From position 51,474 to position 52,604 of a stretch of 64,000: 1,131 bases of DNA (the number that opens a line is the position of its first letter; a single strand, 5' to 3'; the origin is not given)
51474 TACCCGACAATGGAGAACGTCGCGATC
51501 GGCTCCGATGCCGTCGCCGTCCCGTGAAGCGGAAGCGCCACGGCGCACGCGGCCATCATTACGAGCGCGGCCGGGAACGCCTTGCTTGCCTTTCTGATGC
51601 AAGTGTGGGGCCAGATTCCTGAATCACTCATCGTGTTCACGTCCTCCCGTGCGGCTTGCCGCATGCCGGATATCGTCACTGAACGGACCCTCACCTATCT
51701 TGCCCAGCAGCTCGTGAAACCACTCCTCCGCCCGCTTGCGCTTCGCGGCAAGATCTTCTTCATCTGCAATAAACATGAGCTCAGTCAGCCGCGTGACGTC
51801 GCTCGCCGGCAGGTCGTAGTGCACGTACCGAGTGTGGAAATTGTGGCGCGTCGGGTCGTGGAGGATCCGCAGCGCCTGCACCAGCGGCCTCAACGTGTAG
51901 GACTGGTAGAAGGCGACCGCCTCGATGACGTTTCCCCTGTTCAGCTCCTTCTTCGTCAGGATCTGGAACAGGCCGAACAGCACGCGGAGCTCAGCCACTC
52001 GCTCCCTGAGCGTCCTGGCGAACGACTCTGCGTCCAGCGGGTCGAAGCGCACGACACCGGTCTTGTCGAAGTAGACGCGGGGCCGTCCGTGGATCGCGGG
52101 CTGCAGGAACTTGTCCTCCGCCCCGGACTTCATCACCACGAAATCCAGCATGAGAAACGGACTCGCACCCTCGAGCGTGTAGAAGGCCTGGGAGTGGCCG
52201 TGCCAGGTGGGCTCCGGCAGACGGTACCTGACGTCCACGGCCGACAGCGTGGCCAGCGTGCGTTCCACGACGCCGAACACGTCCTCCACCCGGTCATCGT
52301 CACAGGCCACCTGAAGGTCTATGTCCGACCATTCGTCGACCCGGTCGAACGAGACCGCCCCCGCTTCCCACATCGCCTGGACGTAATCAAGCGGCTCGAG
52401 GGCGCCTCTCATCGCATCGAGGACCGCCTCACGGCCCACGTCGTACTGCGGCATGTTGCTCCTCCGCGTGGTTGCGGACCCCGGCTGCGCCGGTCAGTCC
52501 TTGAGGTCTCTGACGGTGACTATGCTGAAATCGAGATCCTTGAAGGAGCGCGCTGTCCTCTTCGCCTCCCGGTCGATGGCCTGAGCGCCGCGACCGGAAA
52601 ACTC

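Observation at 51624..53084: MNT/Lnu-type nucleotidyltransferase adjacent to a low-GC small protein with a caspase-like His...Cys arrangement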

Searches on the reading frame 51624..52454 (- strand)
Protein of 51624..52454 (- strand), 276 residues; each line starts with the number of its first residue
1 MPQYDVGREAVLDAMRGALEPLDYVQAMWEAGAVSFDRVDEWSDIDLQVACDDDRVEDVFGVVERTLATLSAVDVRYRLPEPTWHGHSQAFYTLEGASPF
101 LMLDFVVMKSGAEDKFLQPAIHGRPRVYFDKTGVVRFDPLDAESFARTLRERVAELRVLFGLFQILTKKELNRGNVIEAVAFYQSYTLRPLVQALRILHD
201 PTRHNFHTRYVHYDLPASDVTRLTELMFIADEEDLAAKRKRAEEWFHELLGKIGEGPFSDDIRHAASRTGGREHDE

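Call 3: search_protein_families(library=pfam, proteins=[window:51624-52454:-], max_evalue=1)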
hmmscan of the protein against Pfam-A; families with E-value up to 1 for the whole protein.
window:51624-52454:- (276 aa): 0 families

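Call 4: search_protein_families(library=ncbifam, proteins=[window:51624-52454:-], max_evalue=1)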
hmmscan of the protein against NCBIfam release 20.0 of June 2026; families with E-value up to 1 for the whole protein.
window:51624-52454:- (276 aa): 0 families

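Call 5: search_protein_families(library=padloc, proteins=[window:51624-52454:-], max_evalue=1)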
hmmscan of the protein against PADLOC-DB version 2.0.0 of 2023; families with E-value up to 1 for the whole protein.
window:51624-52454:- (276 aa): 0 families

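Call 6: search_solved_structures(query=window:51624-52454:-, max_evalue=10, show_alignments=2)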
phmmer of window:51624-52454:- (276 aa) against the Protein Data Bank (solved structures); distinct sequences matched with E-value up to 10: 0.

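Call 8: search_protein_families(library=phrogs, proteins=[window:51624-52454:-], max_evalue=1)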
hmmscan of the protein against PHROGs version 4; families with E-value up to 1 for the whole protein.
window:51624-52454:- (276 aa): 1 family
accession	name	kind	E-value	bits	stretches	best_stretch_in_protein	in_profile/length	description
phrog_6878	-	unknown function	0.05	14.4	1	23-60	15-51/66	-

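Call 9: find_homologous_proteins(query=window:51624-52454:-, max_evalue=0.001)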
Query window:51624-52454:- (276 aa): 498 proteins with E <= 0.001 among 2175 candidates; the best 120 are listed.
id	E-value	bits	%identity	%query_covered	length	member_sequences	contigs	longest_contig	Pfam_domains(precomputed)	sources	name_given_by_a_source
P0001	3.4e-183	625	100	100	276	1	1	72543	-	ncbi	ncbi:MAG: nucleotidyltransferase domain-containing protein [Candidatus Eisenbacteria bacterium]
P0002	4.1e-163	559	90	100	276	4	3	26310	-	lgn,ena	-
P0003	7.3e-150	516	83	98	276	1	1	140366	-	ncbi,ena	-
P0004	5.2e-147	506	81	99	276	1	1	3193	-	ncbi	-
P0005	1.3e-146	505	81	99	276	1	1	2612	-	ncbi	-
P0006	1.2e-143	495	79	100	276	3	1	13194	-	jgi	jgi:hypothetical protein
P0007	2.2e-143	495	79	99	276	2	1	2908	-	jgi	-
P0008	3.1e-143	494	79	100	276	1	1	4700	-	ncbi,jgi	jgi:hypothetical protein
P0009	5.3e-140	484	81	94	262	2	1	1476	-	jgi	jgi:hypothetical protein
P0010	4.2e-139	481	79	98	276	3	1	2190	-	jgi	jgi:hypothetical protein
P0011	3.0e-138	478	77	100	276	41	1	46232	-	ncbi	-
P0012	6.0e-138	477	76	100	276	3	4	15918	-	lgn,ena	-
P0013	7.1e-138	477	77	100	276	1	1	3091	-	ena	-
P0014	5.3e-134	464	76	98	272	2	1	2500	-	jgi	jgi:hypothetical protein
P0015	6.6e-134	464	75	100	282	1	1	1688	-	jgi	jgi:hypothetical protein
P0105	1.5e-85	305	51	96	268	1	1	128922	-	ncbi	ncbi:MAG: nucleotidyltransferase domain-containing protein [Anaerolineae bacterium]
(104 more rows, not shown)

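Call 19: find_encoding_contigs(protein=P0105, flank=5000, max_places=3)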
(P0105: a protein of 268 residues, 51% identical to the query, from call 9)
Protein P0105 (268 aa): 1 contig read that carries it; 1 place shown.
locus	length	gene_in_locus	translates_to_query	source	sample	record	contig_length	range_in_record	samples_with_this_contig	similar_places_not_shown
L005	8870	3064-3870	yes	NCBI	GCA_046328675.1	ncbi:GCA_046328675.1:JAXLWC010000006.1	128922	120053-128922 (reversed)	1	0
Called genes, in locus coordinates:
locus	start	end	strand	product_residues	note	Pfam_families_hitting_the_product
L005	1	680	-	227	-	PF03747:ADP_ribosyl_GH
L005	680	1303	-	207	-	PF05685:Uma2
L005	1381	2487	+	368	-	PF00696:AA_kinase, PF01472:PUA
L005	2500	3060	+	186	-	PF05685:Uma2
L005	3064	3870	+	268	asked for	-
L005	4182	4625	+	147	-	PF05685:Uma2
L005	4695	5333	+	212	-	-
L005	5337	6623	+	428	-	PF00171:Aldedh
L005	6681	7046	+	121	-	PF00072:Response_reg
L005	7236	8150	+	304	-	PF00781:DAGK_cat, PF19279:YegS_C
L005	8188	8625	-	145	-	PF00072:Response_reg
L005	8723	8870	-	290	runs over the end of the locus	PF00072:Response_reg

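Call 23: predict_structure(alignment_id=A2)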
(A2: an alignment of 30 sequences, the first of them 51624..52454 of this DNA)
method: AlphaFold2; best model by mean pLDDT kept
length: 276 residues; sequences in the alignment: 30
mean_pLDDT: 91.1   pTM: 0.84
mean pLDDT of the five models: 91.1, 90.7, 90.3, 89.0, 88.7
residues with pLDDT >= 90: 211; 70-90: 47; 50-70: 12; < 50: 6
segments of 3 or more residues with pLDDT < 50: 271-276
pLDDT, mean of each block of 10 residues (from residue 1): 79 98 98 90 94 97 98 94 80 92 95 88 94 91 96 96 95 97 95 94 76 84 94 97 98 97 86 38
secondary structure, 60 per line:
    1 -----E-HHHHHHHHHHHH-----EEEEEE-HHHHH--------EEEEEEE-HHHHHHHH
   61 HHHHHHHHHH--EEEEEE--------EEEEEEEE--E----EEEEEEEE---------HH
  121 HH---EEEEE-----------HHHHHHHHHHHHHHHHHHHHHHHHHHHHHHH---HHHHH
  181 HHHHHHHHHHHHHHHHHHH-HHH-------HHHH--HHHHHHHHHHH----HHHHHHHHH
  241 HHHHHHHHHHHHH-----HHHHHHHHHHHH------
elements in order: H8-19 E25-30 H32-36 E45-51 H53-70 E73-78 E87-94 E102-109 H119-122 E126-130 H142-172 H176-199 H211-214 H217-227 H232-253 H259-270

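Call 27: fold_search(model_id=the predicted structure, library=pdb)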
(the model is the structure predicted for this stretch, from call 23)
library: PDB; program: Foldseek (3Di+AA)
matches with E <= 10: 501; with E <= 0.001: 16
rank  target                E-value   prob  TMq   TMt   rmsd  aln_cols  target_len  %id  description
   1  3jyy_B                2.6e-08  1.00  0.67  0.69   8.9       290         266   11  SeMet LinB complexed with PPi (released 2009-11-03)
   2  8vxb                  7.5e-08  1.00  0.63  0.62  10.8       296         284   10  Structure of ANT(6)-Ib from Campylobacter fetus subsp fetus complexed with hydrated streptomycin (released 2024-09-18)
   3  3jyy_A                1.3e-07  1.00  0.66  0.69   8.9       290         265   10  SeMet LinB complexed with PPi (released 2009-11-03)
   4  2pbe                  5.9e-07  1.00  0.39  0.40  13.4       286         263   11  Crystal structure of an aminoglycoside 6-adenyltransferase from Bacillus subtilis (released 2007-04-10)
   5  4ebk_A                3.8e-05  1.00  0.41  0.44  11.9       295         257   14  Crystal structure of aminoglycoside 4'-O-adenylyltransferase ANT(4')-IIb, tobramycin-bound (released 2012-04-04)
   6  4ebj_A                1.8e-04  1.00  0.41  0.44  11.4       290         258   14  Crystal structure of aminoglycoside 4'-O-adenylyltransferase ANT(4')-IIb, apo (released 2012-04-04)
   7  1kny_A                2.4e-04  1.00  0.51  0.55   6.3       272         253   12  KANAMYCIN NUCLEOTIDYLTRANSFERASE (released 1996-08-17)
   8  6p01_A                2.5e-04  1.00  0.44  0.48   8.0       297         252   12  Apo structure of the E52D mutant of ANT-4 (released 2020-01-29)
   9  6un8_A                2.5e-04  1.00  0.44  0.47   8.0       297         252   12  Wild type ANT bound to neomycin (released 2020-05-06)
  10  6un8_B                3.1e-04  1.00  0.46  0.49   7.5       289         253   12  Wild type ANT bound to neomycin (released 2020-05-06)
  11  6p06_A                3.5e-04  1.00  0.40  0.43  12.3       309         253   11  Ternary structure of the E52D mutant of ANT-4 with Neomycin and AMPCPP (released 2020-01-29)
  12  6nmk_B                3.7e-04  1.00  0.46  0.49   7.8       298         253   13  Binary complex structure of the T130K mutant of ANT-4'' with Neomycin (released 2020-01-15)
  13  4ebk_B                3.9e-04  1.00  0.41  0.44  11.1       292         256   13  Crystal structure of aminoglycoside 4'-O-adenylyltransferase ANT(4')-IIb, tobramycin-bound (released 2012-04-04)
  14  6nmk_A                5.4e-04  1.00  0.44  0.47   8.1       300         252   12  Binary complex structure of the T130K mutant of ANT-4'' with Neomycin (released 2020-01-15)
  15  4ok0_B                8.5e-04  0.99  0.29  0.33  13.2       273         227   12  Crystal structure of putative nucleotidyltransferase from H. pylori (released 2014-04-09)
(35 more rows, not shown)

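Call 33: search_solved_structures(query=A2, max_evalue=10, show_alignments=3)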
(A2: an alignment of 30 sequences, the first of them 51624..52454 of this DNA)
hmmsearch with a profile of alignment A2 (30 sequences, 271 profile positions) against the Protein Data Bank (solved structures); distinct sequences matched with E-value up to 10: 1.
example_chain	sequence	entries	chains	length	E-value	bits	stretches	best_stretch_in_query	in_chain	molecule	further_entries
1jax_A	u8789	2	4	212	0.38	13.2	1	15-74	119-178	conserved hypothetical protein | Coenzyme F420H2:NADP+ Oxidoreductase (FNO)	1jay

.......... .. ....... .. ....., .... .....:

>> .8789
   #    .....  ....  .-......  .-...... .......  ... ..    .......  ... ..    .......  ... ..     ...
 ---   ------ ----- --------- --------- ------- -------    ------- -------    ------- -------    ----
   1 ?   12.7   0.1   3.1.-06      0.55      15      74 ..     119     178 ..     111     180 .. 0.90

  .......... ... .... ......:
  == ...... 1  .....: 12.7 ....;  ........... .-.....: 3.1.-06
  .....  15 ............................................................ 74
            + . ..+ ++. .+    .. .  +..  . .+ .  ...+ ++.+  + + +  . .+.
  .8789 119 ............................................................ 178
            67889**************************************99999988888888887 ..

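Call 37: find_related_loci(query=A2, collection=metagenome_contigs, flank=6000)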
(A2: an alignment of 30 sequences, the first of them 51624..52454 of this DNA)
Query A2 (276 aa) in metagenome_contigs; peptide patterns used: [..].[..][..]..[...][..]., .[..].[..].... (x = any residue, [..] = any of these).
406 stretches matched a pattern; 236 encode a relative of the query (tblastn E <= 1e-3); the best 80 are kept; 80 distinct loci.
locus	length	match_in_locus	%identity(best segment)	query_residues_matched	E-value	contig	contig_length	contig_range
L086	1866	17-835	80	1-273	1e-160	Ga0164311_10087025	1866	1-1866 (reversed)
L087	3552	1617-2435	70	1-273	2e-132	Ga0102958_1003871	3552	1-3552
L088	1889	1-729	73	33-275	2e-127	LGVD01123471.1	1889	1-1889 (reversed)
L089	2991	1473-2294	55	1-274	1e-100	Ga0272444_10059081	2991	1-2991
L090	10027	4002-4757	60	1-253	5e-96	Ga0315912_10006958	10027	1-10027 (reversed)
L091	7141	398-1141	56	6-253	1e-93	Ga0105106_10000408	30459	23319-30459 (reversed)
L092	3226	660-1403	56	6-253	2e-94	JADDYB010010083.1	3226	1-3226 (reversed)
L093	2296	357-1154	54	6-271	7e-97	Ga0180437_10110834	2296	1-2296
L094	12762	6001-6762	53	1-254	1e-92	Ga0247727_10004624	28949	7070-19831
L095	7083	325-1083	57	1-253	2e-92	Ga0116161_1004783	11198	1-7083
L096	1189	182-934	55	3-253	7e-100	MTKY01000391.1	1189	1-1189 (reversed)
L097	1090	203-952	56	6-255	1e-98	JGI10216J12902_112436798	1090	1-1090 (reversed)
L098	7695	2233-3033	51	1-271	2e-90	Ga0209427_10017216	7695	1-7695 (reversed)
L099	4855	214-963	54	1-250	7e-91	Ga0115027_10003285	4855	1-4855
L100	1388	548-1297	54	1-250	2e-97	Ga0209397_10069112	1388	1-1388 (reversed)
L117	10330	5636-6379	51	6-253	6e-87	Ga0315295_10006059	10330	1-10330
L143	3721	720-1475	49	6-255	4e-80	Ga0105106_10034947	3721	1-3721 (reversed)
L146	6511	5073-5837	48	4-253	2e-78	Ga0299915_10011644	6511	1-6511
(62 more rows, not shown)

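Call 44: search_protein_families(library=pfam, alignment_id=A2, max_evalue=1)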
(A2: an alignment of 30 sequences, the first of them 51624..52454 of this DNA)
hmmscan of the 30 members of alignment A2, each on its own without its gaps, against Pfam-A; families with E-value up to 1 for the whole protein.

A. member 1, window:51624-52454:- (276 aa): 0 families

B. families by the number of members that match (of 30 scanned): 12 families
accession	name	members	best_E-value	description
PF10620.15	MdcG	4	0.097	Phosphoribosyl-dephospho-CoA transferase MdcG C-terminal domain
PF01909.29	NTP_transf_2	2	0.01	Nucleotidyltransferase domain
PF12390.13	Se-cys_synth_N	1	0.029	Selenocysteine synthase N terminal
PF13525.12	YfiO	1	0.041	Outer membrane lipoprotein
PF21848.1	DUF6907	1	0.07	Domain of unknown function (DUF6907)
PF08107.16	Antimicrobial12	1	0.14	Pleurocidin family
PF18765.7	Polbeta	1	0.16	Polymerase beta, Nucleotidyltransferase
PF13374.12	TPR_10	1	0.17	Tetratricopeptide repeat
PF10741.14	T2SSM_b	1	0.17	Type II secretion system (T2SS), protein M subtype b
PF10000.15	ACT_3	1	0.18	ACT domain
PF05974.18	DUF892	1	0.19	Domain of unknown function (DUF892)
PF25119.1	HSNSD_N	1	0.22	Heparan sulfate-N-deacetylase, N-terminal domain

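Call 53: search_dna_similar(query=window:51624-52454:-, collection=plasmids, mode=protein, max_evalue=0.001, max_rows=15)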
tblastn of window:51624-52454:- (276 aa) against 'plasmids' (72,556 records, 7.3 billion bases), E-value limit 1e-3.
No match.

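Call 56: search_protein_families(library=pfam, proteins=[L117:6455-7549:+, L146:5909-6328:+, L143:81-668:+], max_evalue=0.001)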
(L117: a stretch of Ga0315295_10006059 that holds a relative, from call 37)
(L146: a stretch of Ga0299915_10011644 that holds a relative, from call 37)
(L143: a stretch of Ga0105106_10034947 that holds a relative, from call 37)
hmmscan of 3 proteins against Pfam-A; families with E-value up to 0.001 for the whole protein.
L117:6455-7549:+ (364 aa): 2 families
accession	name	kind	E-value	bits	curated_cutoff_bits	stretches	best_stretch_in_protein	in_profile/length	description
PF19641.4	DUF6144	-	8e-10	39.4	28.8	1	293-359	116-180/181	Family of unknown function (DUF6144)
PF06445.20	GyrI-like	-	1.1e-08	35.9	26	1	85-153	79-150/155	GyrI-like small molecule binding domain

L146:5909-6328:+ (139 aa): 1 family
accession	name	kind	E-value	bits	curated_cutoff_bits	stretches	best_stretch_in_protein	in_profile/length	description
PF08327.17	AHSA1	-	9.8e-19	68.3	22.1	1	13-127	2-124/125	Activator of Hsp90 ATPase homolog 1-like protein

L143:81-668:+ (195 aa): 3 families
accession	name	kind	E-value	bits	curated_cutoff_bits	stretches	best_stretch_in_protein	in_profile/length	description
PF00578.27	AhpC-TSA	-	3.9e-19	69.3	26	1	2-70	59-124/124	AhpC/TSA family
PF00462.30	Glutaredoxin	-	4.9e-11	43.1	22.9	1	117-175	1-58/60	Glutaredoxin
PF08534.16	Redoxin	-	3.9e-07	30.4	26.6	1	2-77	62-139/148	Redoxin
